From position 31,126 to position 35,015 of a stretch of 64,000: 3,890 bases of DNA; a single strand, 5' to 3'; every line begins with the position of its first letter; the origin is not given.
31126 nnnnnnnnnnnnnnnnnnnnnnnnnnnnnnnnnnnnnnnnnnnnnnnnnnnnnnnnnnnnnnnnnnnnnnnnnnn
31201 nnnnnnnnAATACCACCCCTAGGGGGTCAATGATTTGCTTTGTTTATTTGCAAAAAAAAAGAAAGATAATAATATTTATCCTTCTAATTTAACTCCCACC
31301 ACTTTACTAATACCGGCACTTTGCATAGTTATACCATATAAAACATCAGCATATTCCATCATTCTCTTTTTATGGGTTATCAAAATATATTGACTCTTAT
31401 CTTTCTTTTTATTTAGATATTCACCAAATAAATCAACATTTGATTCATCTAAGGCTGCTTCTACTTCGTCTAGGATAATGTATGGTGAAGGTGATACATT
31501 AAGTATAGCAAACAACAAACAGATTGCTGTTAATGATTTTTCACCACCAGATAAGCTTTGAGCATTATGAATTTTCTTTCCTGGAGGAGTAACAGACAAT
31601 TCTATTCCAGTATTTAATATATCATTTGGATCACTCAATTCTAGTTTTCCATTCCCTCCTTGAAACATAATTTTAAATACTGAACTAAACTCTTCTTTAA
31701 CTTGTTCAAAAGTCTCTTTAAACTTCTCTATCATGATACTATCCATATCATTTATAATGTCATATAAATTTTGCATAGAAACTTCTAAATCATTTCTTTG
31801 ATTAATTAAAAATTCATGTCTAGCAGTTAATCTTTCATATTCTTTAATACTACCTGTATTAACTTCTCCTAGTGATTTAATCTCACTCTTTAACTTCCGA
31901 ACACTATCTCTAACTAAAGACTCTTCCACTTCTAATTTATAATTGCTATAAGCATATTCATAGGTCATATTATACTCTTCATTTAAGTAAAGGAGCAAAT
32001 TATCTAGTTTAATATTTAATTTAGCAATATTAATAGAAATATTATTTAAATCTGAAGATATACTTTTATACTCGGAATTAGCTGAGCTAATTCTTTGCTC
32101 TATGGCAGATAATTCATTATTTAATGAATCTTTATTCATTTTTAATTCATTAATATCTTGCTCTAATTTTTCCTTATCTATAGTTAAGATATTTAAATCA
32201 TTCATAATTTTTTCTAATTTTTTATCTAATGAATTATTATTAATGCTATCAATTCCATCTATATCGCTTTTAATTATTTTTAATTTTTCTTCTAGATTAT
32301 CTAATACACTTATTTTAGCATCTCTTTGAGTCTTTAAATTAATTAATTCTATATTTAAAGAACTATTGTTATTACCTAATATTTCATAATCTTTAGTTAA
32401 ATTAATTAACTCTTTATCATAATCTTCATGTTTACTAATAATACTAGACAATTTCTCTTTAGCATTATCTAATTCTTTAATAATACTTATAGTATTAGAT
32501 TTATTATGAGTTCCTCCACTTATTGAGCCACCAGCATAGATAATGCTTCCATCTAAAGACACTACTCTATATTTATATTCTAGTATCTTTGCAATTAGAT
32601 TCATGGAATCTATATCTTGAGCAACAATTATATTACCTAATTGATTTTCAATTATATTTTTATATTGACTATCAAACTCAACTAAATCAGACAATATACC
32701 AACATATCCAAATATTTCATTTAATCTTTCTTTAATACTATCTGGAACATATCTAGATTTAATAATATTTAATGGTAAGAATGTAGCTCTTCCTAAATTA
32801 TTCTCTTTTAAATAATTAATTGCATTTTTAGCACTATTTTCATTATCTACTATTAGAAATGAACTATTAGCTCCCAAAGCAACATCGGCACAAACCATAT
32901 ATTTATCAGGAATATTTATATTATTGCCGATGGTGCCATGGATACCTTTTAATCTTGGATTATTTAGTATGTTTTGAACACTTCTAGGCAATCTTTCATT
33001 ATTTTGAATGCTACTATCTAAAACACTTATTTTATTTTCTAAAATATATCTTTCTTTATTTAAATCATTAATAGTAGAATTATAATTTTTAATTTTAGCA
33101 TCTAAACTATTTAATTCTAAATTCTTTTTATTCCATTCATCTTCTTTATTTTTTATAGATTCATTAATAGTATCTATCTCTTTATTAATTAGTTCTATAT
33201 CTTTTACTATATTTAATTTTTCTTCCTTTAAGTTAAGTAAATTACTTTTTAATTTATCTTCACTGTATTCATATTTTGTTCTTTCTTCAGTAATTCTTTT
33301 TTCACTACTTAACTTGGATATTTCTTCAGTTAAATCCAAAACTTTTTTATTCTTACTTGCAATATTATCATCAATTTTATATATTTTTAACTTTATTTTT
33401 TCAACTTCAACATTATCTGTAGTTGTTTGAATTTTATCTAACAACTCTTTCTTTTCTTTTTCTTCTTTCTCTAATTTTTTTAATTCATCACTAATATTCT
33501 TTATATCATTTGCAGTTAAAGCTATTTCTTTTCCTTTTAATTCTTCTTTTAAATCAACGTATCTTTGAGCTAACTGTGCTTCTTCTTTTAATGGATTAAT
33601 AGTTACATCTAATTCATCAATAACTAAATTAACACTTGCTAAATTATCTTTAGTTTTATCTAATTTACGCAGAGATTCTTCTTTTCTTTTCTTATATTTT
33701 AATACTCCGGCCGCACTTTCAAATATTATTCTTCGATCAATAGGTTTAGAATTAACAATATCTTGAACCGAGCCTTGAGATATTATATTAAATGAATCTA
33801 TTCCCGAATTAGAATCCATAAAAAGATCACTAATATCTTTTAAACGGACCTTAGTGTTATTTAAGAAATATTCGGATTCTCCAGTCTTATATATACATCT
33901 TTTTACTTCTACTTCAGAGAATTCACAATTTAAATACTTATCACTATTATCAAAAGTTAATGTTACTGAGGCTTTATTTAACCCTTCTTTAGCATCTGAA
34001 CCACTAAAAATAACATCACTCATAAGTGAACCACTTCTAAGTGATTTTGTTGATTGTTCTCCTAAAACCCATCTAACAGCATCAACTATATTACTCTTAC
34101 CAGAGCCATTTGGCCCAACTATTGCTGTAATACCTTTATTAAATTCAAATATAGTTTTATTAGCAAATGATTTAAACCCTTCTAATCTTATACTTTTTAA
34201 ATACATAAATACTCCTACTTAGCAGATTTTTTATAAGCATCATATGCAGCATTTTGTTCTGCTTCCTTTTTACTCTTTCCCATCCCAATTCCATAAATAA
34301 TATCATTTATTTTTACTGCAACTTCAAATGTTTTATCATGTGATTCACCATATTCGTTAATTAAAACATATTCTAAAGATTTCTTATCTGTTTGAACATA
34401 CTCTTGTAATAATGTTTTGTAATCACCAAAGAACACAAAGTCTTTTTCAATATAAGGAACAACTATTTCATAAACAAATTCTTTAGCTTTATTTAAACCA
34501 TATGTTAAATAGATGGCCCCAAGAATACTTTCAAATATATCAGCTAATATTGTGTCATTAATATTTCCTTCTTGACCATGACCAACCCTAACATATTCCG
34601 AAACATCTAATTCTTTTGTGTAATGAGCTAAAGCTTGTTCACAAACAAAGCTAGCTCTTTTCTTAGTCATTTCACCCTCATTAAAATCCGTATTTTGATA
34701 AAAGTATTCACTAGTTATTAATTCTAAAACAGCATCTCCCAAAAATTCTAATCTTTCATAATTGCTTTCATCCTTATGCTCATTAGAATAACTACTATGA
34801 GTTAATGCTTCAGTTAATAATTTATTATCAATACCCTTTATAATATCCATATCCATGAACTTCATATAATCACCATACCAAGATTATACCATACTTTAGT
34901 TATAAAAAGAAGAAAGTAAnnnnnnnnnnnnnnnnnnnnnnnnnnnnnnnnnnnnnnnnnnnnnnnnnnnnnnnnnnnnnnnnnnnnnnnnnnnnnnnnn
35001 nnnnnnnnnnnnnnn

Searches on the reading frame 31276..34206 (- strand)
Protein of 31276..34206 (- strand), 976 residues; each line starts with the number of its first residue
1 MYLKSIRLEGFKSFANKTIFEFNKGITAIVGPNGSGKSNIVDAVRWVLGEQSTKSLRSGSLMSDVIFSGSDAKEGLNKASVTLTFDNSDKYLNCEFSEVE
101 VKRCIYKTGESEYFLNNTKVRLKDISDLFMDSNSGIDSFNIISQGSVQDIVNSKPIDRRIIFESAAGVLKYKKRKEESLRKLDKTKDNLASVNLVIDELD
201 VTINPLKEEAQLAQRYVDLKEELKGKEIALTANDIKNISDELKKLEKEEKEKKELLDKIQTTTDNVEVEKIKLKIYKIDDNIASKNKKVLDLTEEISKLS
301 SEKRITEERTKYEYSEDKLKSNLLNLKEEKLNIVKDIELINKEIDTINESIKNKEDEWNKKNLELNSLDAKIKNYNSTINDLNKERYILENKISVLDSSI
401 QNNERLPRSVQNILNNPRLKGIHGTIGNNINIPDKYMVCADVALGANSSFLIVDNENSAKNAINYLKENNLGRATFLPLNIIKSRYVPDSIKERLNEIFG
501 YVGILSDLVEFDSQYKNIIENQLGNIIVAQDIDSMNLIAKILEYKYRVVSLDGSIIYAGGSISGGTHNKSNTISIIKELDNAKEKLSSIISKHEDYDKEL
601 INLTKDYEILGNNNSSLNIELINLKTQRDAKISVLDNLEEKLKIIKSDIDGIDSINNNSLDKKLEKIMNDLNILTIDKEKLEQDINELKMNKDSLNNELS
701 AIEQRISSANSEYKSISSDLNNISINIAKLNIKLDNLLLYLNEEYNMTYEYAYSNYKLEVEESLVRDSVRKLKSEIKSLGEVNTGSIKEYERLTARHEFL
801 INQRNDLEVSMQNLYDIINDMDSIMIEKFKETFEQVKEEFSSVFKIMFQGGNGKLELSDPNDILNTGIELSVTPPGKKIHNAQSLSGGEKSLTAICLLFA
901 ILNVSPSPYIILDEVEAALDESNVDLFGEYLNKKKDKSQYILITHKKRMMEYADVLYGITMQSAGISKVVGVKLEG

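Call 18: search_protein_families(library=pfam, proteins=[window:31276-34206:-], max_evalue=0.1)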
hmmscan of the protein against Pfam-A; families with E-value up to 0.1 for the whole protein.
window:31276-34206:- (976 aa): 13 families
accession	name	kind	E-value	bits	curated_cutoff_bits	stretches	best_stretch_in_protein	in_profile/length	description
PF02463.25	SMC_N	-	5.8e-66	222.5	40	1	2-967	1-219/220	RecF/RecN/SMC N terminal domain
PF06470.18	SMC_hinge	-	1.1e-28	100.4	22.5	1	419-533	1-110/116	SMC proteins Flexible Hinge Domain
PF13476.12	AAA_23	-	1.5e-17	65.3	27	1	5-260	1-194/201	AAA domain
PF13304.12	AAA_21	-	7.3e-08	33.2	27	2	26-87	1-67/304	AAA domain, putative AbiEii toxin, Type IV TA system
PF13555.12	AAA_29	-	3.3e-07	30.4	27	1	5-49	3-47/61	P-loop containing region of AAA domain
PF13175.12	AAA_15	-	5.2e-06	26.8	32.1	1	1-369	1-277/374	AAA ATPase domain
PF00261.25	Tropomyosin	-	0.00096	19.1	38.6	1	565-723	74-242/242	Tropomyosin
PF14662.11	KASH_CCD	-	0.0032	17.9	43.3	1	768-845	96-175/191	Coiled-coil region of CCDC155 or KASH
PF13514.12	AAA_27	-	0.0073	16.4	22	1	1-45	1-47/206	AAA domain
PF07889.17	DUF1664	-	0.018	15.5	34.6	1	658-737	44-120/124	Protein of unknown function (DUF1664)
PF13558.12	SbcC_Walker_B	-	0.066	13.9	27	0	879-927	27-84/90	SbcC/RAD50-like, Walker B motif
PF17675.6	APG6_N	-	0.086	13.7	45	1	623-737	20-121/132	Apg6 coiled-coil region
PF00005.33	ABC_tran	-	0.097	13.7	25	1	26-44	13-31/137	ABC transporter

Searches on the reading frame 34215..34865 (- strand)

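Call 28: search_protein_families(library=pfam, proteins=[window:34215-34865:-], max_evalue=0.001)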
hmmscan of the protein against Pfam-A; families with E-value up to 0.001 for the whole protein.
window:34215-34865:- (216 aa): 3 families
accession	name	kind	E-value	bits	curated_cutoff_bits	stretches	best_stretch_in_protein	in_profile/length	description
PF14622.11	Ribonucleas_3_3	-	6.8e-39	133.4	35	1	13-136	1-125/128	Ribonuclease-III-like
PF00636.31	Ribonuclease_3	-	1.3e-23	84.2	27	1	37-123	1-102/102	Ribonuclease III domain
PF00035.32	dsrm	-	1.1e-19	71.2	23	1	149-213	1-65/66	Double-stranded RNA binding motif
